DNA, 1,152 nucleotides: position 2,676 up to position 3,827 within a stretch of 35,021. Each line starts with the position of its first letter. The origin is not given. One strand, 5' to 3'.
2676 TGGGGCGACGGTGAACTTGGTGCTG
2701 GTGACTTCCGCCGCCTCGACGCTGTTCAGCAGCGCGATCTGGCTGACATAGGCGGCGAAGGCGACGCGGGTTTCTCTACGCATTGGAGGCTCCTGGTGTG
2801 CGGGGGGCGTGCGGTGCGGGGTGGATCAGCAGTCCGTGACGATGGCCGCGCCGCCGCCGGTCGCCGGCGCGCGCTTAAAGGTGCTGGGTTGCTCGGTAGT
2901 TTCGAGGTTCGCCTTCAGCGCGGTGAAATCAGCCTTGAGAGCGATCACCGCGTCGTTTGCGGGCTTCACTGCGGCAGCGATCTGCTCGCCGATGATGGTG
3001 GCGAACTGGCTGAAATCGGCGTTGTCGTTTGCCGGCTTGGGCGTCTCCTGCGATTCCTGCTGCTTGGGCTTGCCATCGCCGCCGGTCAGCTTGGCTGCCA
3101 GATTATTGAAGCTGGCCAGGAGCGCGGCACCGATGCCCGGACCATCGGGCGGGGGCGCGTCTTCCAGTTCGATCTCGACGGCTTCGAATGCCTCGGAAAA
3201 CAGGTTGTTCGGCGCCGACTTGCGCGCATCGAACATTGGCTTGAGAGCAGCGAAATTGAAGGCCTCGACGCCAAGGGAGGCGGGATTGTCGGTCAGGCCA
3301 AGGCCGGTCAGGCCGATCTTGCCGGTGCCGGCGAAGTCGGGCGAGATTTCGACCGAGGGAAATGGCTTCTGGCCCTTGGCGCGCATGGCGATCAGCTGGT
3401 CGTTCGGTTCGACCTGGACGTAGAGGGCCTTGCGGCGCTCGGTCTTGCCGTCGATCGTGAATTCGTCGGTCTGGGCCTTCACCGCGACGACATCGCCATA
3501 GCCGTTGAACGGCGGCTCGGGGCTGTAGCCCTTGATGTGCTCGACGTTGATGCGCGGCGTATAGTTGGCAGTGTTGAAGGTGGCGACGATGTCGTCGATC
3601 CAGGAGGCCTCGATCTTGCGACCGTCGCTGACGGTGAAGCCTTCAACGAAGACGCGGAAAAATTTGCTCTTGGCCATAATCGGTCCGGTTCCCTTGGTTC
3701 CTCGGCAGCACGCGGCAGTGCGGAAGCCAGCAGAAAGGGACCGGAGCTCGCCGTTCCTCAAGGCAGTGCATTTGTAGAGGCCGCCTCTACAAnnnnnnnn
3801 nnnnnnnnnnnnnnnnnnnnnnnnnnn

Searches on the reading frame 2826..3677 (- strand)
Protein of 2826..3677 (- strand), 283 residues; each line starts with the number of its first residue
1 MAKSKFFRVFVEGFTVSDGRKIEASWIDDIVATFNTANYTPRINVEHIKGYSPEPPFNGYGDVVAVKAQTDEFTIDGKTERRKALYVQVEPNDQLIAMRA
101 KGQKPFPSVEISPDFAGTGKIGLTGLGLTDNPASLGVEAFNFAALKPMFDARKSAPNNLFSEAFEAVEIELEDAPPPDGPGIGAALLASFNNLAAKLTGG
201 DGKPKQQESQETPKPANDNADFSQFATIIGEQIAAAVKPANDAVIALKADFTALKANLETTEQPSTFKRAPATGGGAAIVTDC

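Call 7: search_protein_families(library=phrogs, proteins=[window:2826-3677:-])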
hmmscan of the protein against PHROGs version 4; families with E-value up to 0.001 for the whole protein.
window:2826-3677:- (283 aa): 3 families
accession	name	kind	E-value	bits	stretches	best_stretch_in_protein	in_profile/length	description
phrog_73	-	head and packaging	5e-66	224.3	1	2-281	7-285/287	head scaffolding protein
phrog_11933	-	head and packaging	6.2e-41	140.8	1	3-174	5-175/198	head maturation protease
phrog_18337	-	unknown function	1.7e-15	57.7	1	3-63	27-86/87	-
